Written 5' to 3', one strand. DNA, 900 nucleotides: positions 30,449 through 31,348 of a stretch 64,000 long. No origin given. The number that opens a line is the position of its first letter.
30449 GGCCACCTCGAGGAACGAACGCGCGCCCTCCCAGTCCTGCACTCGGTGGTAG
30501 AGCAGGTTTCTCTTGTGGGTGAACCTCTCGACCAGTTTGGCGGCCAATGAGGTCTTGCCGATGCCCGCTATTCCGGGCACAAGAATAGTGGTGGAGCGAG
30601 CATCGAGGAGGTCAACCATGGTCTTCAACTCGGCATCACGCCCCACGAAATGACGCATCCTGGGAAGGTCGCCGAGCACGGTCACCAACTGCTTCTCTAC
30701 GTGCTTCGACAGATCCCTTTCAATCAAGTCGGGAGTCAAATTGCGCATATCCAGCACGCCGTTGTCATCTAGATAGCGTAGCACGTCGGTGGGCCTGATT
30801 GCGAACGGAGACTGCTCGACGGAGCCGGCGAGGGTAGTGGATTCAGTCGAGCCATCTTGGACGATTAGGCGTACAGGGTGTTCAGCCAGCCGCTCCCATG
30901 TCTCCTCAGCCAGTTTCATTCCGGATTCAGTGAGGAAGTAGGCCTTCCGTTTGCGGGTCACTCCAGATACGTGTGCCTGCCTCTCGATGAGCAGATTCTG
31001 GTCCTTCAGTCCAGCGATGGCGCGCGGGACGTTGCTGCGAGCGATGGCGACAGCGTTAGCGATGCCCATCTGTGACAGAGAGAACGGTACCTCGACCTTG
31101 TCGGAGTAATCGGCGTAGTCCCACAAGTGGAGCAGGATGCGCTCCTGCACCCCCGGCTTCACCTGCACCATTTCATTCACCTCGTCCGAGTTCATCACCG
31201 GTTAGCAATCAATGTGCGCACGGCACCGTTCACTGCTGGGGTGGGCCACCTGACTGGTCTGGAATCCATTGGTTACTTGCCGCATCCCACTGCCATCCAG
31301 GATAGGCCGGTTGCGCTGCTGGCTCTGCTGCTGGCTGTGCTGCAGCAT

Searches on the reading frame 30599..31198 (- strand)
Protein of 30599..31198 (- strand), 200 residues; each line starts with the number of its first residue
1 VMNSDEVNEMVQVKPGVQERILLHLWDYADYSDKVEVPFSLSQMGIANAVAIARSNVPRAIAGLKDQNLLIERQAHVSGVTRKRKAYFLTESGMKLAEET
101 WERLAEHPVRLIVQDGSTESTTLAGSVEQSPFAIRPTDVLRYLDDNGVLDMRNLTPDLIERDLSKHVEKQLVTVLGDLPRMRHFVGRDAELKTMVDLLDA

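Call 30: search_protein_families(library=pfam, proteins=[window:30599-31198:-], max_evalue=1)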
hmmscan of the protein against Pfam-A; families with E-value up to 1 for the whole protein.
window:30599-31198:- (200 aa): 4 families
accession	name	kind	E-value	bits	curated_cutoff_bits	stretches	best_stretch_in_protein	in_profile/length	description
PF13545.12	HTH_Crp_2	-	0.00019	21.7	27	1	21-74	6-56/70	Crp-like helix-turn-helix domain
PF03551.20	PadR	-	0.011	16.2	27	1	59-97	36-73/75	Transcriptional regulator PadR-like family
PF13730.12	HTH_36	-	0.041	14.1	25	1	20-70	9-55/55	Helix-turn-helix domain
PF06250.17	YhcG_C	-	0.085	13.1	32.5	1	144-193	5-54/157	YhcG PDDEXK nuclease domain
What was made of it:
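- Pfam HTH_Crp_2 gives E = 1.9e-4 (call 30).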

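Call 32: search_solved_structures(query=A2, max_evalue=10, show_alignments=2)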
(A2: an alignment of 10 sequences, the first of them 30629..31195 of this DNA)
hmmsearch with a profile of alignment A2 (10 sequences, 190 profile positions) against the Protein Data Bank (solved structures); distinct sequences matched with E-value up to 10: 1.
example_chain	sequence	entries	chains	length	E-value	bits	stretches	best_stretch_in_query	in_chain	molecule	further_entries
4esb_A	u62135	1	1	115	1.6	11.4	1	58-92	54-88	Transcriptional regulator, PadR family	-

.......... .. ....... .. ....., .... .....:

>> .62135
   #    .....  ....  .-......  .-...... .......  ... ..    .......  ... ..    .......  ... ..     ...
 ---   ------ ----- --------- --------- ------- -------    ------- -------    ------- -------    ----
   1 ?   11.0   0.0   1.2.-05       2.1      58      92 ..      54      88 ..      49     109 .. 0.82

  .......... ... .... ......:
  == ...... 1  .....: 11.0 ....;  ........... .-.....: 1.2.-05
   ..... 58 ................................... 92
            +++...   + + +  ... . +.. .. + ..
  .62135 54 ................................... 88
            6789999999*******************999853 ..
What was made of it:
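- On MarR/PadR winged-helix DNA-binding fold (for the candidate factor): Sequence-level matches are only sub-threshold (calls 30, 32).
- Tried and rejected: Sequence-profile search of the STAND N-terminus against PDB (call 32).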

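Call 34: find_homologous_proteins(query=window:30629-31195:-, max_evalue=0.001)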
Query window:30629-31195:- (189 aa): 156 proteins with E <= 0.001 among 322 candidates; the best 120 are listed.
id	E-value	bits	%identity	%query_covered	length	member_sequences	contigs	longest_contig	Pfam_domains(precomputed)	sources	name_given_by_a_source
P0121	2.2e-83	296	75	96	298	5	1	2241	PF13545.13,PF13191.13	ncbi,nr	ncbi:MAG TPA: ATP-binding protein, partial [Candidatus Thalassarchaeaceae archaeon]|nr:ATP-binding p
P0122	2.0e-80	287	74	94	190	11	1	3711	-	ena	-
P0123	2.2e-79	283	74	96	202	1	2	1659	-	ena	-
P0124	2.1e-78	280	73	94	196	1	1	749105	-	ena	-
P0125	2.2e-78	280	71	96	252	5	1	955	PF13191.13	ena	-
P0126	5.1e-78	279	72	95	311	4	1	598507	PF13191.13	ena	-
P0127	5.3e-78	279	71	96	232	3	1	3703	-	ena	-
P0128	8.6e-78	278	70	95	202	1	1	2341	-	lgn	-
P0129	1.0e-77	278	70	95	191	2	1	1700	-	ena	-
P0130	1.1e-77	278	73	94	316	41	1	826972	PF25201.1,PF13191.13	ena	-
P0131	1.4e-77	277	72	95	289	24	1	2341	PF13191.13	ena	-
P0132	8.8e-77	275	73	94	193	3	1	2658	-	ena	-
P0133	1.7e-76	274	70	95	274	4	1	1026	PF13191.13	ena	-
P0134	3.3e-76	273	72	96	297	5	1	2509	PF13191.13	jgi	-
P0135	6.8e-76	272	69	95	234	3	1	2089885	PF13191.13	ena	-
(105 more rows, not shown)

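Call 38: find_related_loci(query=A2, collection=genome_contigs, flank=7000)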
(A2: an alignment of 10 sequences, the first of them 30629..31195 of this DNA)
Query A2 (189 aa) in genome_contigs; peptide patterns used: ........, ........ (x = any residue, [..] = any of these).
575 stretches matched a pattern; 504 encode a relative of the query (tblastn E <= 1e-3); the best 80 are kept; 80 distinct loci.
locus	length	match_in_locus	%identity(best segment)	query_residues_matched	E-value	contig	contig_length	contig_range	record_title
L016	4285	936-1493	98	4-189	2e-123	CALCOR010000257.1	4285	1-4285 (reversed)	MAG TPA_asm: uncultured euryarchaeote isolate ERR599166_bin.80_CONCOCT_v1.1_MAG genome assembly, contig: ERZ842091.16308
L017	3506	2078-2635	97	4-189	5e-124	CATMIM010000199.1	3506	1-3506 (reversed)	MAG: uncultured Candidatus Poseidoniales archaeon isolate SRR3968777_bin.2_MetaWRAP_v1.3_MAG genome assembly, contig: ER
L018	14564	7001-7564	95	2-189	6e-120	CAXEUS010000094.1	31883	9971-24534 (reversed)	MAG TPA_asm: uncultured Candidatus Poseidoniales archaeon isolate ERR599071_concoct_96 genome assembly, contig: ERZ84339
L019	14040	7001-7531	81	13-189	2e-95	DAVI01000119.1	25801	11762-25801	MAG TPA_asm: Euryarchaeota archaeon UBA59 UBA59_contig_56798, whole genome shotgun sequence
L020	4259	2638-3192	77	5-189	1e-95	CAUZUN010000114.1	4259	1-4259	MAG: Candidatus Thalassarchaeaceae archaeon isolate CB9_331.93 genome assembly, contig: Ga0302133_10016128, whole genome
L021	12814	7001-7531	80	13-189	9e-95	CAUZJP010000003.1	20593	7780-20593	MAG: Candidatus Thalassarchaeaceae archaeon isolate CB11b_AW.8 genome assembly, contig: Ga0310124_10000943, whole genome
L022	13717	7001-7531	80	13-189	3e-94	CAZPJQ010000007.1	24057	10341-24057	MAG TPA_asm: uncultured Candidatus Poseidoniales archaeon isolate SRP092902_co1_78 genome assembly, contig: NODE_2780_le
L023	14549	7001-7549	75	7-189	4e-94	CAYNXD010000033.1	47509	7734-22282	MAG TPA_asm: uncultured Candidatus Poseidoniales archaeon isolate SRP092796_co2_761 genome assembly, contig: k141_203766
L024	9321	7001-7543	77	9-189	5e-94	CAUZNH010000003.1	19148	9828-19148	MAG: Candidatus Thalassarchaeaceae archaeon isolate CB9_323.24 genome assembly, contig: Ga0302132_10000700, whole genome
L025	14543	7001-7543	77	9-189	3e-93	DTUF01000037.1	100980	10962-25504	MAG TPA_asm: Candidatus Poseidoniales archaeon isolate UWMA-0098 NODE_50_length_100980_cov_13.722120, whole genome shotg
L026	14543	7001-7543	77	9-189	6e-93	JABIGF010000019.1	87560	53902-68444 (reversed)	MAG: Methanobacteriota archaeon isolate SI053_bin38 k141_570952, whole genome shotgun sequence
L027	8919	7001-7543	77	9-189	5e-93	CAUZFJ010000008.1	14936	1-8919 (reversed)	MAG: Candidatus Thalassarchaeaceae archaeon isolate CB11b_AW.96 genome assembly, contig: Ga0310124_10001776, whole genom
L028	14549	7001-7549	74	7-189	1e-92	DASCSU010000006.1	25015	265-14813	MAG TPA_asm: Candidatus Thalassarchaeaceae archaeon isolate Ts_MAG_36 NODE_6_length_25015_cov_1.595092, whole genome sho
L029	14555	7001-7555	75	5-189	1e-92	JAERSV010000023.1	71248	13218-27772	MAG: Methanobacteriota archaeon isolate BH15 c_000000001736, whole genome shotgun sequence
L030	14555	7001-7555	75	5-189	4e-92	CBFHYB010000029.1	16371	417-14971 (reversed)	MAG: Candidatus Thalassarchaeaceae archaeon isolate AGTU_5_bin_47_strict genome assembly, contig: AGTU_5_bin_47_strict_c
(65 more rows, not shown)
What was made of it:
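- On Anti-phage STAND (Avs-like) system (for the candidate factor): The best 80 are single-copy, syntenic and 70-98% identical in the N-terminal 190 aa (call 38).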

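Call 42: predict_structure(alignment_id=A3)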
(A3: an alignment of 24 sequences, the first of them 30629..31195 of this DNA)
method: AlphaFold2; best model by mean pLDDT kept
length: 189 residues; sequences in the alignment: 24
mean_pLDDT: 84.5   pTM: 0.76
mean pLDDT of the five models: 84.5, 82.6, 80.0, 78.3, 73.8
residues with pLDDT >= 90: 106; 70-90: 53; 50-70: 21; < 50: 9
segments of 3 or more residues with pLDDT < 50: 1-9
pLDDT, mean of each block of 10 residues (from residue 1): 40 86 94 90 92 90 97 86 93 96 93 91 92 90 90 87 65 60 71
secondary structure, 60 per line:
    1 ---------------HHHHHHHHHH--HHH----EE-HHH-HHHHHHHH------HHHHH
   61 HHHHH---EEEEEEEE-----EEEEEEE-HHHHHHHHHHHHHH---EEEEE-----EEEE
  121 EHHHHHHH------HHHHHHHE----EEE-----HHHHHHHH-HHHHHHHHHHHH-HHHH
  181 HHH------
elements in order: H16-25 H42-49 H56-65 E69-76 E82-88 H90-103 E107-111 E117-121 H122-128 H135-141 E147-149 H155-162 H164-175 H177-183
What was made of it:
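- On MarR/PadR winged-helix DNA-binding fold (for the candidate factor): The AF2 model has pLDDT 84.5, with H16-25, H42-49, H56-65, E69-76/E82-88 and H90-103 (call 42).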

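Call 47: fold_search(model_id=the predicted structure, library=pdb)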
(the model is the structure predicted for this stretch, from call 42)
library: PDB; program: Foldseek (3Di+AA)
matches with E <= 10: 1355; with E <= 0.001: 0
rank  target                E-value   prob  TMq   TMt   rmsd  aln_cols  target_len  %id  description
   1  5fb2_A                1.9e-03  1.00  0.35  0.48   3.3        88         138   27  S. aureus MepR F27L Mutant bound to oligodeoxyribonucleotide (released 2016-12-14)
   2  4l9n_B                2.1e-03  1.00  0.34  0.45   4.1        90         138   22  Crystal structure of MepR A103V mutant from multidrug resistant S. aureus clinical isolate (released 2013-09-11)
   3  5f6f_A                2.3e-03  1.00  0.35  0.47   3.6        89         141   25  S. aureus MepR G34R Mutant (released 2016-12-07)
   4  4lll_M                2.4e-03  1.00  0.36  0.54   3.3        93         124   22  Crystal structure of S. aureus MepR-DNA complex (released 2014-05-14)
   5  4l9t_A                2.4e-03  1.00  0.32  0.41   5.5       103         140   22  Crystal structure of MepR F27L mutant from multidrug resistant S. aureus clinical isolate (released 2013-09-11)
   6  3eco_A                2.6e-03  1.00  0.37  0.51   2.7        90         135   22  Crystal structure of MepR, a transcription regulator of the Staphylococcus aureus multidrug efflux pump MepA (released 2009-02-10)
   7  5ffx_A                2.9e-03  1.00  0.35  0.47   4.8        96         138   26  S. aureus MepR G34K Mutant (released 2016-12-21)
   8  5yhz                  3.0e-03  1.00  0.33  0.43   7.7        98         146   21  Structure of Lactococcus lactis ZitR, E41A mutant (released 2017-12-06)
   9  5yhy                  3.6e-03  1.00  0.32  0.41   3.4        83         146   24  Structure of Lactococcus lactis ZitR, C30S mutant (released 2017-12-06)
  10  5ffx_D                4.1e-03  1.00  0.37  0.51   2.7        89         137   25  S. aureus MepR G34K Mutant (released 2016-12-21)
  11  4ld5_A                4.1e-03  1.00  0.34  0.45   3.1        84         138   27  Crystal structure of MepR Q18P mutant from multidrug resistant S. aureus clinical isolate (released 2013-09-11)
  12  4lln_D                4.3e-03  1.00  0.34  0.46   2.9        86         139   28  Crystal structure of S. aureus MepR-DNA complex (released 2014-05-14)
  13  5yi1                  5.2e-03  1.00  0.35  0.50   2.9        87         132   23  Structure of Lactococcus lactis ZitR, C30AH42A mutant in apo form (released 2017-12-06)
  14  4l9j_A                5.2e-03  1.00  0.35  0.47   3.2        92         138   25  Crystal structure of S. aureus MepR in DNA-binding conformation (released 2013-09-11)
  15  5yhx_M                5.2e-03  1.00  0.34  0.43   6.8       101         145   24  Structure of Lactococcus lactis ZitR, wild type (released 2017-12-06)
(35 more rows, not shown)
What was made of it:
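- On STAND (NOD) transcription regulators (MalT / AfsR-SARP / GutR type): The DNA-binding domain is a MarR/PadR-like N-terminal wHTH (calls 30, 42, 47).
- On MarR/PadR winged-helix DNA-binding fold (for the candidate factor): Foldseek PDB top hits are MepR-DNA, ZitR and AdcR, with E about 2e-3 and probability 1.0 (call 47).
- Closest known: MarR/PadR-family winged-helix regulators. Same: Foldseek hits MepR, ZitR, AdcR and PadR, with rmsd about 3 A over about 90 columns (call 47).
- Foldseek top hits are MepR-DNA complexes, probability 1.0 (calls 42, 47).
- Tried and rejected: The fold comparison was needed instead (call 47).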

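Call 73: search_protein_representatives(alignment_id=A3)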
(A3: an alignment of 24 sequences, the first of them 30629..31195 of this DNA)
Query: 24 sequences, 250 profile positions. Proteins with E-value up to 0.001 (for the whole library): 1546; up to 1e-10: 969; up to 1e-30: 95. The best 150 are listed.
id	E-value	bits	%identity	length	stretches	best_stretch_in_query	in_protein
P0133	1.7e-125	434.0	-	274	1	4-238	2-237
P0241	2.4e-122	423.6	-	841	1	5-239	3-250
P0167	3.6e-104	364.1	-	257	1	5-234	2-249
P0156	1.1e-102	359.3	-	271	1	16-216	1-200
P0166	6.5e-98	343.6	-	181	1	1-181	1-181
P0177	8.3e-82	290.8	-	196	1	4-157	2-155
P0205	2.4e-65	236.9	-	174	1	12-150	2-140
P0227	7.5e-59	215.6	-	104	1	4-106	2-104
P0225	3.7e-58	213.4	-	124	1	4-100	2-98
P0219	1.9e-56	207.7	-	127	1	38-159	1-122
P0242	1.0e-54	202.1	-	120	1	1-96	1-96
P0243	6.5e-54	199.4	-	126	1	4-91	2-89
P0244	8.2e-53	195.8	-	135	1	83-217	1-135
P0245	1.4e-51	191.8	-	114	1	16-128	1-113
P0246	1.5e-49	185.1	-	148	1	38-146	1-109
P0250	9.6e-44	166.1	-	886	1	13-238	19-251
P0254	3.9e-42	160.9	-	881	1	12-241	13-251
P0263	8.9e-40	153.1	-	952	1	11-237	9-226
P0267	2.1e-38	148.6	-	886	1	11-238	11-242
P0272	2.3e-37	145.3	-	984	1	16-236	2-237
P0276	1.0e-36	143.1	-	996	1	6-235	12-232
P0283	1.0e-35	139.8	-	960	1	10-242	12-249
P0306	9.3e-33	130.2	-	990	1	11-234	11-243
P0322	5.1e-31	124.5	-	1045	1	6-236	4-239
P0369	6.3e-28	114.3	-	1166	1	8-227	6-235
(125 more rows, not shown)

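Call 74: list_cluster_members(proteins=[P0250, P0254, P0263, P0267, P0272, P0276, P0283, P0306, P0322, P0369])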
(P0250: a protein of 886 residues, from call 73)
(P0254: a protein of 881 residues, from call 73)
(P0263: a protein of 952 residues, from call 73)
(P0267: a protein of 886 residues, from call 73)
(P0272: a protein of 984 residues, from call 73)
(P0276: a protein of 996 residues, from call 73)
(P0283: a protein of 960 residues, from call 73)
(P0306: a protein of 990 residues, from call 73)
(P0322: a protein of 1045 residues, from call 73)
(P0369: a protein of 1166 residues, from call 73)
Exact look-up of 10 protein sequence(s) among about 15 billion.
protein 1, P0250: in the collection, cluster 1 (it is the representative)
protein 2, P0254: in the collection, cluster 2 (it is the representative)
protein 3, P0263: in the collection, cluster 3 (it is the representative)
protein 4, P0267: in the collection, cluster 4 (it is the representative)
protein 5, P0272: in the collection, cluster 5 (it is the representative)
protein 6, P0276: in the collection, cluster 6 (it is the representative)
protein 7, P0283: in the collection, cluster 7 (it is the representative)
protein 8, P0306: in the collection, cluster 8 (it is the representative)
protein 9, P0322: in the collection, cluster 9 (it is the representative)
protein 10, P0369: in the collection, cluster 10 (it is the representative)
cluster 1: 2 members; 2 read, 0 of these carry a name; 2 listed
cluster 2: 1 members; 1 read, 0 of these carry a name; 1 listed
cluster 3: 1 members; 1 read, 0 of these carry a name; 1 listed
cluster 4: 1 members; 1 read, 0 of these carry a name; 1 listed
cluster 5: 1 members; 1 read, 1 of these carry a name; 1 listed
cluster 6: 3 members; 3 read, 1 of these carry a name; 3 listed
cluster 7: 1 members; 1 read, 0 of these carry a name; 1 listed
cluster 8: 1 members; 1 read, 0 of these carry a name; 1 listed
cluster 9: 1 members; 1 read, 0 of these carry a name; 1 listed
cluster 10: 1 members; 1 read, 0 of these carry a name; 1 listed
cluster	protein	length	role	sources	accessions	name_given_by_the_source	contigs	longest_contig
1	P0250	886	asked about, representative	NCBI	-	-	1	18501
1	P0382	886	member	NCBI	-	-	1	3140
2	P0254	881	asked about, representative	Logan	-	-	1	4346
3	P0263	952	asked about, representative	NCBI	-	-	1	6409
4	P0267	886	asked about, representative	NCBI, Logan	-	-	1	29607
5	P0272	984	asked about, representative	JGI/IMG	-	tetratricopeptide (TPR) repeat protein/DNA-binding MarR family transcriptional regulator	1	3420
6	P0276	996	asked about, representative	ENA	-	-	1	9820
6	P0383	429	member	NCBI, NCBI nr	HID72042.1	MAG TPA: NACHT domain-containing protein, partial [Thermoplasmata archaeon] | NACHT domain-containing protein [Thermoplasmata archaeon]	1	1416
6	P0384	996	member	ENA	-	-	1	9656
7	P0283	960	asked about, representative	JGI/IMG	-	-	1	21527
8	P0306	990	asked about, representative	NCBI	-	-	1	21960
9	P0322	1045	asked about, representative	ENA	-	-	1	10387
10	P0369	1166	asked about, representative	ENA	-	-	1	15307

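Call 75: find_encoding_contigs(protein=P0267, flank=10000, max_places=1)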
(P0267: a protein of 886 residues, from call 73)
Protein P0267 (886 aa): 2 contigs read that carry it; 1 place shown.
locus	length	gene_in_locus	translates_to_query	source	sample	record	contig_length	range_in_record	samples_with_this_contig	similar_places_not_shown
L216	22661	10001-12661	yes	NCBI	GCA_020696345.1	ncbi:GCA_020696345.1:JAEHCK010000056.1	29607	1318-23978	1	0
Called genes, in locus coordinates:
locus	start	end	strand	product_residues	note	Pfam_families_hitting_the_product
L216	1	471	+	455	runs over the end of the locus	PF21473:OB_Ssb-like (faint), PF01336:tRNA_anti-codon (faint)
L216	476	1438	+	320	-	-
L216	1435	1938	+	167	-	PF19101:DUF5788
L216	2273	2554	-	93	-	-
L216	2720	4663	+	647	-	PF13431:TPR_17 (faint), PF01239:PPTA (faint), PF13432:TPR_16 (weak), PF00515:TPR_1, PF13371:TPR_9 (weak), PF13424:TPR_12 (weak), PF00515:TPR_1, PF07719:TPR_2, +3 more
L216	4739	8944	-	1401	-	PF05048:NosD (weak), PF13229:Beta_helix, PF05048:NosD, PF13229:Beta_helix, PF00041:fn3 (faint), PF13205:Big_5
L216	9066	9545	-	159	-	-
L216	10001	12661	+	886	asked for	PF00931:NB-ARC, PF01637:ATPase_2, PF13191:AAA_16, PF13401:AAA_22 (weak), PF00515:TPR_1 (faint), PF13424:TPR_12 (weak), PF17874:TPR_MalT, PF13424:TPR_12, +7 more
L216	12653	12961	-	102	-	-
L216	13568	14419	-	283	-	PF04055:Radical_SAM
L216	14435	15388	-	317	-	PF22641:TiaS_TCKD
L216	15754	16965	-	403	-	PF00682:HMGL-like, PF22617:HCS_D2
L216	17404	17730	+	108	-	-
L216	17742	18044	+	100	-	-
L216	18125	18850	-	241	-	PF21948:LplA-B_cat, PF03099:BPL_LplA_LipB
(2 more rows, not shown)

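Call 78: find_encoding_contigs(protein=P0250, flank=10000, max_places=1)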
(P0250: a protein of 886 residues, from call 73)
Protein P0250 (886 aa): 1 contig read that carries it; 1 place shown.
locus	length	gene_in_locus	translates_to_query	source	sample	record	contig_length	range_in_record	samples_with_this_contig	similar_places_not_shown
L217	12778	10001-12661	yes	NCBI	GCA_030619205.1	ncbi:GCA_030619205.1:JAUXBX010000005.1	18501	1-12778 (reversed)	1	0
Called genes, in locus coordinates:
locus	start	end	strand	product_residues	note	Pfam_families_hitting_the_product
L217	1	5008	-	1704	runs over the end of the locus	PF13517:FG-GAP_3 (faint), PF01839:FG-GAP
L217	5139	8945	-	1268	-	PF17963:Big_9 (weak), PF00801:PKD, PF18911:PKD_4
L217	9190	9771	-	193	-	-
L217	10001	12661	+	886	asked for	PF13545:HTH_Crp_2 (faint), PF01637:ATPase_2, PF13191:AAA_16, PF13401:AAA_22 (weak), PF13374:TPR_10 (faint), PF13428:TPR_14 (faint), PF17874:TPR_MalT, PF13424:TPR_12, +7 more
